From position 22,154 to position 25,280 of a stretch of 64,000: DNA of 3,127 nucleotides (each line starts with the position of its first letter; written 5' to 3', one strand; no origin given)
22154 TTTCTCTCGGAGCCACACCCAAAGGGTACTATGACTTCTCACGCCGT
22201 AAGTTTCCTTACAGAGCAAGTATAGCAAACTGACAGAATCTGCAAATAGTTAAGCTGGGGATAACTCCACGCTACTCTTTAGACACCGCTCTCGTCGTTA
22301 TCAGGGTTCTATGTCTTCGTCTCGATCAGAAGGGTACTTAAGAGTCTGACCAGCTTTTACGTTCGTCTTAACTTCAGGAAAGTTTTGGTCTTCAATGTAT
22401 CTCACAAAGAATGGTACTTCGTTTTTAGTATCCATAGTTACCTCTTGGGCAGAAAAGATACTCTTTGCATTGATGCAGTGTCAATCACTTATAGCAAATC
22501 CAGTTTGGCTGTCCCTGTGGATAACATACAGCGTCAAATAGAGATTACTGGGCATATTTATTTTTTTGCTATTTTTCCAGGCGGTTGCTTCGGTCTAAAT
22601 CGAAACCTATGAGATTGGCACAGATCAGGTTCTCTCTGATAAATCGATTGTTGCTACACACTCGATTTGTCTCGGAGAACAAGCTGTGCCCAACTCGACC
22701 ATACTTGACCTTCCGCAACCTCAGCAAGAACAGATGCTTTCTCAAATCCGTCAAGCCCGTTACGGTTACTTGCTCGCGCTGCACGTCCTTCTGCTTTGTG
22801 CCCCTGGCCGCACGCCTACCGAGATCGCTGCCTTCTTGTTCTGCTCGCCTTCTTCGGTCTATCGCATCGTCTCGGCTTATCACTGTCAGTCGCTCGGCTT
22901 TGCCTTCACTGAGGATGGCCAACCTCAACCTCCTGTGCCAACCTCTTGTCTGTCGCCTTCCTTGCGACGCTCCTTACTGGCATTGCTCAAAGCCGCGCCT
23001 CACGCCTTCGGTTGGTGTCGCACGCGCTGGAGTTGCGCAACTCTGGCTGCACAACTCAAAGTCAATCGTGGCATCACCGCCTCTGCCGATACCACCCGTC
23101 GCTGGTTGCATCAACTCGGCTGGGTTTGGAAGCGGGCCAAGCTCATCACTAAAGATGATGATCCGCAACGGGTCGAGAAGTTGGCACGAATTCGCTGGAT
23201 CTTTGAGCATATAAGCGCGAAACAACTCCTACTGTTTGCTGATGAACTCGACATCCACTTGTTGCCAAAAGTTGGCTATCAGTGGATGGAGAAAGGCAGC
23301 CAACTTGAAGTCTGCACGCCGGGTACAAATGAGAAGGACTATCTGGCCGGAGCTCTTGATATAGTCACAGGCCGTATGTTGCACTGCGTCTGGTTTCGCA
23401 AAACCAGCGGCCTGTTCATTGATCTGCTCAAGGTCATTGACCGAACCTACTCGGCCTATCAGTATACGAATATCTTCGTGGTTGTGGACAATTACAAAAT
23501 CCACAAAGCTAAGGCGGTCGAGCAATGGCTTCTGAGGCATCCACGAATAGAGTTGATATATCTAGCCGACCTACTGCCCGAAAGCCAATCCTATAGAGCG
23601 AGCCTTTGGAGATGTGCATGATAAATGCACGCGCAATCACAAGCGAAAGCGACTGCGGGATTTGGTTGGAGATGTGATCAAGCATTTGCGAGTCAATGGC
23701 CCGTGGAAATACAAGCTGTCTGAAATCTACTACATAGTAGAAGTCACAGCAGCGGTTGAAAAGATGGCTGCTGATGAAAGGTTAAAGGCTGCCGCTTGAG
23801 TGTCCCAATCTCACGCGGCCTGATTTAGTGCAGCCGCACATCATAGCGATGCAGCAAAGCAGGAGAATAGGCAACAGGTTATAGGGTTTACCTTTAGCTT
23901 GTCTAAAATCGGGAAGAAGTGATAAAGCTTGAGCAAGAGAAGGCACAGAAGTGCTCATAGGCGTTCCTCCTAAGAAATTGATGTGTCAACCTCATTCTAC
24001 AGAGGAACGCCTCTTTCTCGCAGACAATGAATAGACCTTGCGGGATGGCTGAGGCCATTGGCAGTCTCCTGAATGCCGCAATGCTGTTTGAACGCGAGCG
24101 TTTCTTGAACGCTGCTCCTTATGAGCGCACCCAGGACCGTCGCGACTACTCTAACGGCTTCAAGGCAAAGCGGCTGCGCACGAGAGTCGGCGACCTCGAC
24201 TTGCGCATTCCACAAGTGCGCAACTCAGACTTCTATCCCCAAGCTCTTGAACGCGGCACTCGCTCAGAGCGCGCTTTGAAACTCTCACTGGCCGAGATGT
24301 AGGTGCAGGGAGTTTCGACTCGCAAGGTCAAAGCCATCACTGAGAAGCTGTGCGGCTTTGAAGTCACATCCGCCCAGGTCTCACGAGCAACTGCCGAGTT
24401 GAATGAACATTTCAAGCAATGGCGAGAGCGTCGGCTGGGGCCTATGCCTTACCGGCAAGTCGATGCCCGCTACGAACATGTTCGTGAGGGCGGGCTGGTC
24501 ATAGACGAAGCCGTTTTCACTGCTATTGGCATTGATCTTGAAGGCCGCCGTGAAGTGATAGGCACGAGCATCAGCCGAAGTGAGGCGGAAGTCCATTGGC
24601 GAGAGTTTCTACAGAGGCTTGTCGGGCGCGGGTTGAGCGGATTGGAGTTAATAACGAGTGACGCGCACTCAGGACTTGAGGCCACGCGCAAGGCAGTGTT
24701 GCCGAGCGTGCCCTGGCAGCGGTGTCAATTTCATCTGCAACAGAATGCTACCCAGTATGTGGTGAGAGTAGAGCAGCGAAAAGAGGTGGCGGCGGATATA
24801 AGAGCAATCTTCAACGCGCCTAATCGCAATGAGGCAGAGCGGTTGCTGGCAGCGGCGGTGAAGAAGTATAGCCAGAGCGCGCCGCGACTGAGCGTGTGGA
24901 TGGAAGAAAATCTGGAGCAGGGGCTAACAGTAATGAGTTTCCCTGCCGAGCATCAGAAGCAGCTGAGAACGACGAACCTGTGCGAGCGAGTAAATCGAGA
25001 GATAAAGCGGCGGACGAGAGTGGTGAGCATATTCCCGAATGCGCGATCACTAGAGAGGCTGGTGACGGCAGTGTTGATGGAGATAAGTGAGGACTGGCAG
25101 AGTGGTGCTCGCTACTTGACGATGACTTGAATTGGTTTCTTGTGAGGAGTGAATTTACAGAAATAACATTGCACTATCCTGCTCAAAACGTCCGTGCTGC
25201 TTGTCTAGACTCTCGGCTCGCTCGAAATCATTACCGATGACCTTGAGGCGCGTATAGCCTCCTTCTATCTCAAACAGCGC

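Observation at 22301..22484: Paralogous small acidic peptide genes (PFFxRFlE...KYPSD) with near-identical strong promoters. Copy 1 is marooned inside the IS nest.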

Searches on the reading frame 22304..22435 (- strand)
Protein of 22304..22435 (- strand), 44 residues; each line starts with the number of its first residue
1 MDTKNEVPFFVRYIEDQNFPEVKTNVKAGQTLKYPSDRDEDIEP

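Call 5: search_protein_families(library=pfam, proteins=[window:22304-22435:-], max_evalue=10)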
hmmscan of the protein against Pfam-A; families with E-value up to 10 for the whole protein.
seq(44 aa): 1 family
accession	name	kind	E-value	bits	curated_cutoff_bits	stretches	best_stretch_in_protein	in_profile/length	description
PF12559.13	Inhibitor_I10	-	1.9e-06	28.4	21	1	5-38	12-61/63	Serine endopeptidase inhibitors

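Call 6: search_protein_families(library=ncbifam, proteins=[window:22304-22435:-], max_evalue=10)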
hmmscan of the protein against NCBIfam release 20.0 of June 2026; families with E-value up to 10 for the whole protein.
seq(44 aa): 1 family
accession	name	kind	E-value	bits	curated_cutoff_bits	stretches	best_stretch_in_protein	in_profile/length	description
NF033738.1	microvirid_RiPP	subfamily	5.7e-08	33.4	26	1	8-41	1-46/46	microviridin/marinostatin family tricyclic proteinase inhibitor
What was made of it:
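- Profile hits are above curated cut-offs for both peptides (calls 5, 6). Curated protein profiles match above threshold (calls 5, 6).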

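Call 21: find_homologous_proteins(query=window:22304-22435:-, max_evalue=0.01)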
Query seq(44 aa) (44 aa): 33 proteins with E <= 0.01 among 33 candidates.
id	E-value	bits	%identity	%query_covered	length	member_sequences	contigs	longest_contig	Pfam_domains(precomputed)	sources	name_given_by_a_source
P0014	5.5e-20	87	93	100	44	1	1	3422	PF12559.14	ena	-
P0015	2.2e-19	85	89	100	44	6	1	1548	PF12559.14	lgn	-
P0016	2.8e-18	81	86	100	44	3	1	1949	PF12559.14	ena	-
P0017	3.1e-16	75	82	100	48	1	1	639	PF12559.14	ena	-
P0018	7.3e-16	74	76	93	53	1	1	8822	PF12559.14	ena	-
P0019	2.2e-15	72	80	91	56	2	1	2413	PF12559.14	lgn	-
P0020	2.7e-15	72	80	93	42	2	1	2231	PF12559.14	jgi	jgi:Serine endopeptidase inhibitors.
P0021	3.5e-15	72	77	93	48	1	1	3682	PF12559.14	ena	-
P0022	5.9e-15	71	76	93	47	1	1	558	PF12559.14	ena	-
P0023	6.1e-15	71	75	91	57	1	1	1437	PF12559.14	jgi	jgi:hypothetical protein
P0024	9.2e-15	70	80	91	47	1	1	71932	PF12559.14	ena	-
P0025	3.8e-14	69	72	89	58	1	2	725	PF12559.14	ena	-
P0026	3.9e-14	69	84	86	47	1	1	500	PF12559.14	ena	-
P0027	9.1e-14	67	74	93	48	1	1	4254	PF12559.14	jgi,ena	-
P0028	2.1e-13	66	73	91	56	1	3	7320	PF12559.14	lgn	-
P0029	2.3e-13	66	72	93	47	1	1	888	PF12559.14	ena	-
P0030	2.6e-13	66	81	82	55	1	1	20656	PF12559.14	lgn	-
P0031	3.0e-13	66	69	89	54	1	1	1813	PF12559.14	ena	-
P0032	5.8e-13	65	88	77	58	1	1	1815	PF12559.14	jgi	jgi:hypothetical protein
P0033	1.6e-12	64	71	91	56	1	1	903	PF12559.14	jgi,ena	-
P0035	8.8e-12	61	80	80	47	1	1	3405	PF12559.14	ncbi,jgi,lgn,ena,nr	ncbi:MAG TPA: microviridin/marinostatin family tricyclic proteinase inhibitor [Blastocatellia bacter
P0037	2.1e-11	60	72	84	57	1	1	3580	PF12559.14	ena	-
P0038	2.4e-11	60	58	84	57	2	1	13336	PF12559.14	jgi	jgi:hypothetical protein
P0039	2.5e-11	60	78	80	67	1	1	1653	PF12559.14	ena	-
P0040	3.6e-11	59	70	84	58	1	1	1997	PF12559.14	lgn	-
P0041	3.8e-11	59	77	80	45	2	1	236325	PF12559.14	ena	-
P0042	4.5e-11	59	77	80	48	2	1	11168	PF12559.14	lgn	-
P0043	1.9e-10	57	67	91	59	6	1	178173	PF12559.14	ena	-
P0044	8.0e-9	52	58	89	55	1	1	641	PF12559.14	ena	-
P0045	1.2e-8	52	74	77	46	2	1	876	PF12559.14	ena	-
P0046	6.1e-8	50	61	91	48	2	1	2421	PF12559.14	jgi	-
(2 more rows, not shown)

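Call 28: find_encoding_contigs(protein=P0014, flank=10000, max_places=3)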
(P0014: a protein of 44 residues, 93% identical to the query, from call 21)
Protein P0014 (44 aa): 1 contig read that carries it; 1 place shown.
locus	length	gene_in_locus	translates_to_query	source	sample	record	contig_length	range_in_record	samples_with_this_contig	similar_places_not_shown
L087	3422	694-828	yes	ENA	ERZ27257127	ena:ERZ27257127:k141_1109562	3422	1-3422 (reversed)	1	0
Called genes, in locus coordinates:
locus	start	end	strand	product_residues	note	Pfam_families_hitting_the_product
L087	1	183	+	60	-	?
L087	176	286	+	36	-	-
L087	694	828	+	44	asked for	PF12559:Inhibitor_I10 (faint)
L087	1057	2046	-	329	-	PF21068:ATPgraspMvdD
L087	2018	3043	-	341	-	PF21068:ATPgraspMvdD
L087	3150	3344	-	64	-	PF12559:Inhibitor_I10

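Call 29: find_encoding_contigs(protein=P0024, flank=10000, max_places=3)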
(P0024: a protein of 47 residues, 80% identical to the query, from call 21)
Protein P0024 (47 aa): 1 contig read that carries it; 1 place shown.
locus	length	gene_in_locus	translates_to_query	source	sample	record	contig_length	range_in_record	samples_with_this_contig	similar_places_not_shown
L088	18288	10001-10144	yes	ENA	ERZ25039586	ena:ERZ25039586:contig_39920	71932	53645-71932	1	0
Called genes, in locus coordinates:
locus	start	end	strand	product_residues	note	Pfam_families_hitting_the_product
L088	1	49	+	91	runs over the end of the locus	PF20703:nSTAND1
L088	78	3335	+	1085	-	PF20703:nSTAND1, PF23381:Beta-prop_IFT122_1st, PF23414:Beta-prop_EML_2, PF00400:WD40, PF24105:Beta-prop_CAF1B_HIR1, PF24796:WDR55, PF24805:EIF3I, PF24817:WD40_WDHD1_1st, +98 more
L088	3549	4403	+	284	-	-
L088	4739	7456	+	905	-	PF03412:Peptidase_C39, PF00005:ABC_tran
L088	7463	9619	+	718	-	PF00005:ABC_tran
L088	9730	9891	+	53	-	PF12559:Inhibitor_I10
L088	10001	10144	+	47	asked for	PF12559:Inhibitor_I10 (faint)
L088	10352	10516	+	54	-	PF12559:Inhibitor_I10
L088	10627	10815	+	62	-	PF12559:Inhibitor_I10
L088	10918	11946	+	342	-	PF21068:ATPgraspMvdD, PF08443:RimK (weak)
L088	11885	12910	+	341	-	PF21068:ATPgraspMvdD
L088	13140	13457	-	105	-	-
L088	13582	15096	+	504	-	-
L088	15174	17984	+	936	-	PF03534:SpvB, PF01839:FG-GAP (faint), PF12256:TcdB_toxin_midN (faint), PF13517:FG-GAP_3 (weak)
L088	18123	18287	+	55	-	?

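Call 43: find_homologous_proteins(query=L087:1057-2046:-, max_evalue=1e-60)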
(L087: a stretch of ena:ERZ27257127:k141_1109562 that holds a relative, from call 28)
Query L087:1057-2046:- (329 aa): 2286 proteins with E <= 1e-60 among 5514 candidates; the best 120 are listed.
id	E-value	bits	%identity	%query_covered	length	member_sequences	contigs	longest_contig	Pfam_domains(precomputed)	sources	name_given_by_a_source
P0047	1.4e-215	732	100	100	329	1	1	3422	PF21068.4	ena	-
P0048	5.9e-212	720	98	100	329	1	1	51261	PF21068.4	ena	-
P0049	9.5e-210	713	96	100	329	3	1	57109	PF21068.4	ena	-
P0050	2.7e-207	705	96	100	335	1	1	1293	PF21068.4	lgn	-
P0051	6.1e-207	704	95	100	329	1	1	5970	PF21068.4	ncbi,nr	ncbi:MAG TPA: MvdD family ATP-grasp ribosomal peptide maturase [Blastocatellia bacterium]|nr:MvdD fa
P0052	9.6e-198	674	91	100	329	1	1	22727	PF21068.4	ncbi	-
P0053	3.0e-195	665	90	100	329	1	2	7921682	PF21068.4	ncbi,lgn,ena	ncbi:MAG: MvdD family ATP-grasp ribosomal peptide maturase [Blastocatellia bacterium]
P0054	8.5e-195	664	89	100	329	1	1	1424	PF21068.4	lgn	-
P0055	2.3e-194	662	90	100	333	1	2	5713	PF21068.4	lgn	-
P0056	2.4e-190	649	88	100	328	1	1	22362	PF21068.4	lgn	-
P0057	4.6e-190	648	87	100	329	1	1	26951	PF21068.4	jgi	jgi:MvdD family ATP-grasp ribosomal peptide maturase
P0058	1.9e-185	633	86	100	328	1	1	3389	PF21068.4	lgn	-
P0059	1.1e-182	624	81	100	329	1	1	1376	PF21068.4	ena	-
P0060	8.0e-182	621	82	100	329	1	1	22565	PF21068.4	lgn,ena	-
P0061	5.6e-180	615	81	99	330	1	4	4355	PF21068.4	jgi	jgi:MvdD family ATP-grasp ribosomal peptide maturase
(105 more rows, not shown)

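Call 44: find_encoding_contigs(protein=P0053, flank=10000, max_places=3)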
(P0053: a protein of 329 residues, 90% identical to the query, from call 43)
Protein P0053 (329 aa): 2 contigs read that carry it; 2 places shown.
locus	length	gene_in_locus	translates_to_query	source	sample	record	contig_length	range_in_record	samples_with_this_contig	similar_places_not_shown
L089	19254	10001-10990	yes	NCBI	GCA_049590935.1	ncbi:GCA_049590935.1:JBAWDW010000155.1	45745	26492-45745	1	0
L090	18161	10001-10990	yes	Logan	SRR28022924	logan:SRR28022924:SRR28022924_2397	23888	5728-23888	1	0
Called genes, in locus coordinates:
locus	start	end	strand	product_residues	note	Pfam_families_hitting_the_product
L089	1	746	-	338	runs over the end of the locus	PF07719:TPR_2 (faint), PF13414:TPR_11 (faint), PF14559:TPR_19 (faint), PF13431:TPR_17 (faint)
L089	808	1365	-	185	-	-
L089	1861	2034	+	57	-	PF12559:Inhibitor_I10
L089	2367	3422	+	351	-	PF25917:BSH_RND (weak), PF25935:BSH_LcnD (weak), PF26002:Beta-barrel_AprE (faint)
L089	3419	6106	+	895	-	PF03412:Peptidase_C39, PF00664:ABC_membrane, PF00005:ABC_tran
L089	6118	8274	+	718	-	PF00005:ABC_tran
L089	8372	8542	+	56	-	PF12559:Inhibitor_I10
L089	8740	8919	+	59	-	PF12559:Inhibitor_I10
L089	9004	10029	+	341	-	PF21068:ATPgraspMvdD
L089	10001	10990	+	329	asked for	PF21068:ATPgraspMvdD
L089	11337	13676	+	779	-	PF00072:Response_reg, PF13188:PAS_8 (weak), PF00989:PAS (weak), PF13426:PAS_9, PF08447:PAS_3 (weak), PF00512:HisKA, PF02518:HATPase_c, PF00072:Response_reg, +1 more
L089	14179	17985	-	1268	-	PF05729:NACHT (faint), PF24883:NPHP3_N (weak)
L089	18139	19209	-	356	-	PF13546:DDE_5, PF01609:DDE_Tnp_1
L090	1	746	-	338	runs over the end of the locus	PF07719:TPR_2 (faint), PF13414:TPR_11 (faint), PF14559:TPR_19 (faint), PF13431:TPR_17 (faint)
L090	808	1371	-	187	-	-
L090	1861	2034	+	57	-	PF12559:Inhibitor_I10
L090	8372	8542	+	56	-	PF12559:Inhibitor_I10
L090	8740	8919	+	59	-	PF12559:Inhibitor_I10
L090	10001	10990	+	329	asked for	PF21068:ATPgraspMvdD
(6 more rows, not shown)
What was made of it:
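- It also holds the full cluster on contig JBAWDW010000155.1 (call 44).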

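Call 45: find_encoding_contigs(protein=P0052, flank=10000, max_places=3)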
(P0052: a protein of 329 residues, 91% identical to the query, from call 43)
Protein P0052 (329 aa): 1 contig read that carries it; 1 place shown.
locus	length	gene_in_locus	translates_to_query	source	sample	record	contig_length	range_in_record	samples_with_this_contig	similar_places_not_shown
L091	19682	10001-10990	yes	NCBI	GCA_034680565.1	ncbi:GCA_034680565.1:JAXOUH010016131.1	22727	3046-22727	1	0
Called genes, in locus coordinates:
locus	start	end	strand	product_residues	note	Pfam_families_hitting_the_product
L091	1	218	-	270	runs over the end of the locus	PF13276:HTH_21, PF00665:rve, PF13683:rve_3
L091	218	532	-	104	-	PF01527:HTH_Tnp_1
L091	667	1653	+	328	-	PF01582:TIR (weak), PF13676:TIR_2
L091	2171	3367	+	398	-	PF26002:Beta-barrel_AprE (faint), PF25917:BSH_RND (weak), PF25935:BSH_LcnD (weak)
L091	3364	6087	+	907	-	PF03412:Peptidase_C39, PF00664:ABC_membrane (weak), PF00005:ABC_tran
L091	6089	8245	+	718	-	PF00005:ABC_tran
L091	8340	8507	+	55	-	PF12559:Inhibitor_I10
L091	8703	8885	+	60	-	PF12559:Inhibitor_I10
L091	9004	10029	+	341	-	PF21068:ATPgraspMvdD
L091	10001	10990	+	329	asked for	PF21068:ATPgraspMvdD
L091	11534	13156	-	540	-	PF00150:Cellulase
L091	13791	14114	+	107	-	PF02604:PhdYeFM_antitox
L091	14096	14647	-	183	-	PF02371:Transposase_20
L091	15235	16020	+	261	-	PF13026:DUF3887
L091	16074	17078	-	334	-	PF00291:PALP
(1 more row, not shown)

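Call 72: search_solved_structures(query=L089:10001-10990:+, max_evalue=0.001)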
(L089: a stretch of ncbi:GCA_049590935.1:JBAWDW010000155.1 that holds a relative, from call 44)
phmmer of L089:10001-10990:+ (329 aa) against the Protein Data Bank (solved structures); distinct sequences matched with E-value up to 0.001: 6.
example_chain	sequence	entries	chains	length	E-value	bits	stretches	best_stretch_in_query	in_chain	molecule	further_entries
5ig9_A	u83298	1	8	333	3e-112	378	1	1-323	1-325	ATP grasp ligase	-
7mgv_A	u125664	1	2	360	1.7e-74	254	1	3-328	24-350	CdnC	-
5ig8_A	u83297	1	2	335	1.4e-67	231.2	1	3-321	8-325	ATP grasp ligase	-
7m4s_A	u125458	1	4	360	1.9e-58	201.2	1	3-320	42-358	AMdnB protein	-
9bou_A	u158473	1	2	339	2e-19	73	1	1-319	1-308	MvdD-like pre-ATP grasp domain-containing protein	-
7drm_A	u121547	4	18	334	2.2e-10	43.3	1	4-321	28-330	ATP-grasp domain-containing protein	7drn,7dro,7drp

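Call 73: search_solved_structures(query=L089:9004-10029:+, max_evalue=0.001)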
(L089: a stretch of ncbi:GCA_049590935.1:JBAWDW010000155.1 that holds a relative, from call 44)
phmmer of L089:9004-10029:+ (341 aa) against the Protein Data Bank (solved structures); distinct sequences matched with E-value up to 0.001: 6.
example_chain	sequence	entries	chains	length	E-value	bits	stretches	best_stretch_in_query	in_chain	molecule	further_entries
7m4s_A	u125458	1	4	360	2.1e-113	382.2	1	6-327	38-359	AMdnB protein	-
5ig8_A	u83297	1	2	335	1.6e-101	343.1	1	7-326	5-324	ATP grasp ligase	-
5ig9_A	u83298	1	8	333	1.1e-50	176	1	10-329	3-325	ATP grasp ligase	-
7mgv_A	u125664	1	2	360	9.6e-42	146.6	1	6-326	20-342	CdnC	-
9bou_A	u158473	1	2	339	2.4e-30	109.1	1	10-328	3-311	MvdD-like pre-ATP grasp domain-containing protein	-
7drm_A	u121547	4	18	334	1.9e-12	50.3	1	6-329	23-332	ATP-grasp domain-containing protein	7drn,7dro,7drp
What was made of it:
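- Its 341-aa ligase matches AMdnB/5IG8 at 2e-113 and 2e-101 (calls 72, 73).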

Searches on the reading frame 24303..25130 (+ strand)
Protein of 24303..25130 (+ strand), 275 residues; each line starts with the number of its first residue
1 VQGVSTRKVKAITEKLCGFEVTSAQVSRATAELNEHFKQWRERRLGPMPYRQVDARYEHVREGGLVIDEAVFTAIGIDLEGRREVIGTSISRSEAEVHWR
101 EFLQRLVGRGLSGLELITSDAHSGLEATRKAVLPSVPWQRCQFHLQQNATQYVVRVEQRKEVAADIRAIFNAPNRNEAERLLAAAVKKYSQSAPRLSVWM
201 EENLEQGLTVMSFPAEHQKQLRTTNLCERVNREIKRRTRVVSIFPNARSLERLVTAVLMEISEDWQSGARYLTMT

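Call 9: search_protein_families(library=ncbifam, proteins=[window:24303-25130:+], max_evalue=0.001)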
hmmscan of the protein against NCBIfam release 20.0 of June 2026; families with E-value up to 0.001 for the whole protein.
window:24303-25130:+ (275 aa): 3 families
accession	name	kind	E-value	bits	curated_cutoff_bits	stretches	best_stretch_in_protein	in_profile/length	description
NF033543.2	transpos_IS256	equivalog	1.8e-84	283.7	150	1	2-260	74-337/338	IS256 family transposase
NF033544.1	transpos_IS1249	exception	2.5e-07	30.2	300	1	49-171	86-198/382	IS1249 family transposase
NF041731.2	transpos_ISH6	equivalog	1.4e-06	27.3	240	1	67-242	190-384/414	ISH6 family transposase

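Call 10: search_protein_families(library=pfam, proteins=[window:24303-25130:+], max_evalue=0.001)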
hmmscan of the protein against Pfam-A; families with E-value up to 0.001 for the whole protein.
window:24303-25130:+ (275 aa): 2 families
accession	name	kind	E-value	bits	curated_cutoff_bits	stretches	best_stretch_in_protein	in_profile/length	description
PF00872.24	Transposase_mut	-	1.8e-79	267.8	21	1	2-267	113-378/379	Transposase, Mutator family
PF10551.15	MULE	-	8.3e-06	26.6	27.6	1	70-148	16-99/99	MULE transposase domain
